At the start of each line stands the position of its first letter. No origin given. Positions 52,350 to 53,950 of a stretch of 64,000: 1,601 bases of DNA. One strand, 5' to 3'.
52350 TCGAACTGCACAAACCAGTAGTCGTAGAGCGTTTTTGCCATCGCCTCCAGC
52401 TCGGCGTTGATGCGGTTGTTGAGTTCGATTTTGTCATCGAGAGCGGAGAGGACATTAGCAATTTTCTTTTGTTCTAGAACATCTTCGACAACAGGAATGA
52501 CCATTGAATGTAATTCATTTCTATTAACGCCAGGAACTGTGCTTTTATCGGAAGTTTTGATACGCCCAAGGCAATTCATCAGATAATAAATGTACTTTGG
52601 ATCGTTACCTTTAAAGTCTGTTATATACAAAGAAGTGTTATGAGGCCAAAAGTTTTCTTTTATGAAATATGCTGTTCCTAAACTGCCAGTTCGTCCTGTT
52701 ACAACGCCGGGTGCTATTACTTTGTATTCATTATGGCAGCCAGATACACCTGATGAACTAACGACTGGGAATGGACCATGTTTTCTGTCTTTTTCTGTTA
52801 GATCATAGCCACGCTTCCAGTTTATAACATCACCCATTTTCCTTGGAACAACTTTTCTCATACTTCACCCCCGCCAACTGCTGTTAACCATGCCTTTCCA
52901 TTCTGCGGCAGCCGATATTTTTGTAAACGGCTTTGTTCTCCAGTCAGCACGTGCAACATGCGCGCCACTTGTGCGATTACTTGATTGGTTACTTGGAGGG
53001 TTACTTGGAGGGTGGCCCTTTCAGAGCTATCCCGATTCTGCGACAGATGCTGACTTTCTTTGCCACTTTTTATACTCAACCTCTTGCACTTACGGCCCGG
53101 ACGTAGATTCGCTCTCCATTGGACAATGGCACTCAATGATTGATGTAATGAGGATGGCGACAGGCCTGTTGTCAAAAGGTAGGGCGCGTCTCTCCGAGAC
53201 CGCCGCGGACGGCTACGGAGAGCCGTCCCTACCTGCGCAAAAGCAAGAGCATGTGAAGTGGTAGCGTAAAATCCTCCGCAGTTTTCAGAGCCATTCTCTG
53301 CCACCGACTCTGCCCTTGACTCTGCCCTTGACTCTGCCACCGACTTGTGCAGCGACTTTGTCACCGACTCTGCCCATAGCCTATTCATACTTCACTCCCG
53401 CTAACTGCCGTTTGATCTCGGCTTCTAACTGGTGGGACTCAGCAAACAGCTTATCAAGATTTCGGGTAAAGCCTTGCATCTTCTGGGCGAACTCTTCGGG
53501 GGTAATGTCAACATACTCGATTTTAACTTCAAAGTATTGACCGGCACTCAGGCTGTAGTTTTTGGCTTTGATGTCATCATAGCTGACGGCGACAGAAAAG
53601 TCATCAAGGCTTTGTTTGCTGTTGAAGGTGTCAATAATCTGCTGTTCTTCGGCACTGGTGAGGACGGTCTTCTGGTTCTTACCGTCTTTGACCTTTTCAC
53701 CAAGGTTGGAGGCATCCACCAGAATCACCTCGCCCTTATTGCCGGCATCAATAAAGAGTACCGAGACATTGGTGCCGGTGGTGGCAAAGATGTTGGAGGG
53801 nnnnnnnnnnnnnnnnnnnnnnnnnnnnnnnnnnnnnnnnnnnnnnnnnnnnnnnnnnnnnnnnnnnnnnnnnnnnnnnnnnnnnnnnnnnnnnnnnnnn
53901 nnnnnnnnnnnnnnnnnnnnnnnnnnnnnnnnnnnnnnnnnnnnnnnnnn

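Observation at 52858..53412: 0.5-kb tandem-repeat insert split hsdM from hsdS, flanked by a 28-bp duplication of the hsdM 3' end that preserves an ATGA coupling signal for hsdS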

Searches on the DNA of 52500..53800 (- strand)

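Call 6: search_rna_families(source=window, start=52500, end=53800, threshold=evalue, max_evalue=10)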
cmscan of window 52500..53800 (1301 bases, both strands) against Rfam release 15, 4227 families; matches with E-value up to 10: 2.
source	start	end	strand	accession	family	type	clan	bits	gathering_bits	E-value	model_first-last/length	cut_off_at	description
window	53653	53733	+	RF02725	sno_ZL8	Gene; snRNA; snoRNA; CD-box;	-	15.9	52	6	1-83/83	no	Small nucleolar RNA ZL8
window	53552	53583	-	RF00289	SNORND104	Gene; snRNA; snoRNA; CD-box;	CL00077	12.9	40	9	1-70/70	no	Small nucleolar RNA SNORD104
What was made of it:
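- On Known RNA family: Nothing relevant at E<=10 in 52500-53800 (call 6).
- There is no Rfam match (call 6).
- Tried and rejected: Rfam scan of 52500-53800 at E<=10: only two chance snoRNA-level hits outside the insert (call 6).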

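Call 8: search_dna_similar(query=window:52886-53384:-, collection=plasmids, mode=distant, max_evalue=0.001)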
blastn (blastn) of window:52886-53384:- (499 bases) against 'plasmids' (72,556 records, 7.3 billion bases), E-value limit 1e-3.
No match.
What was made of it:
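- Tried and rejected: blastn of the insert against plasmids: nothing (call 8).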

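Call 9: search_dna_similar(query=window:52886-53384:-, collection=phages, mode=distant, max_evalue=0.001)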
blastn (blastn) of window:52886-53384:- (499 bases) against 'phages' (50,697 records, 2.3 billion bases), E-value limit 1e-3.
Records with a match: 1; places in all: 6; records where one place covers at least 80% of the query: 0.
Best place of each record, by identity: 80-90% 1.
By first word of the organism name: Vibrio 1.
By host as written in the record: Vibrio mediterranei OcU_367 1.
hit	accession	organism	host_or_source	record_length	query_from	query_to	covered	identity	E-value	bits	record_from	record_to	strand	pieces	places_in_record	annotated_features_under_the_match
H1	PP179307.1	Vibrio phage 367.14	Vibrio mediterranei OcU_367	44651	11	89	16%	81.3%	1e-9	71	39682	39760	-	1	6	record has no annotation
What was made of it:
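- Nothing in plasmids matched the whole segment, and in phages only part of the 5' array matched (calls 8, 9).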

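Call 80: get_annotated_region(hit=H1, flank=1500)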
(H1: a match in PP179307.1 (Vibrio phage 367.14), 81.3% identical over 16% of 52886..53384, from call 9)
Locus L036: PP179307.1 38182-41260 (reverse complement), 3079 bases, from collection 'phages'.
description: UNVERIFIED_ORG: Vibrio phage 367.14, complete genome.
organism: Vibrio phage 367.14 (NCBI taxid 3119008)
taxonomy: Viruses; Duplodnaviria; Heunggongvirae; Uroviricota; Caudoviricetes
host: Vibrio mediterranei OcU_367; source: -; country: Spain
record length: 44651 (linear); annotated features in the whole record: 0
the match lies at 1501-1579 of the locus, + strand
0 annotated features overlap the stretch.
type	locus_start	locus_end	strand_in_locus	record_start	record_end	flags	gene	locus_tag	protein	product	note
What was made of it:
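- Tried and rejected: blastn of the insert against phages: only a 79-nt match to part of the 5' array, in an unannotated Vibrio phage record (calls 9, 80).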
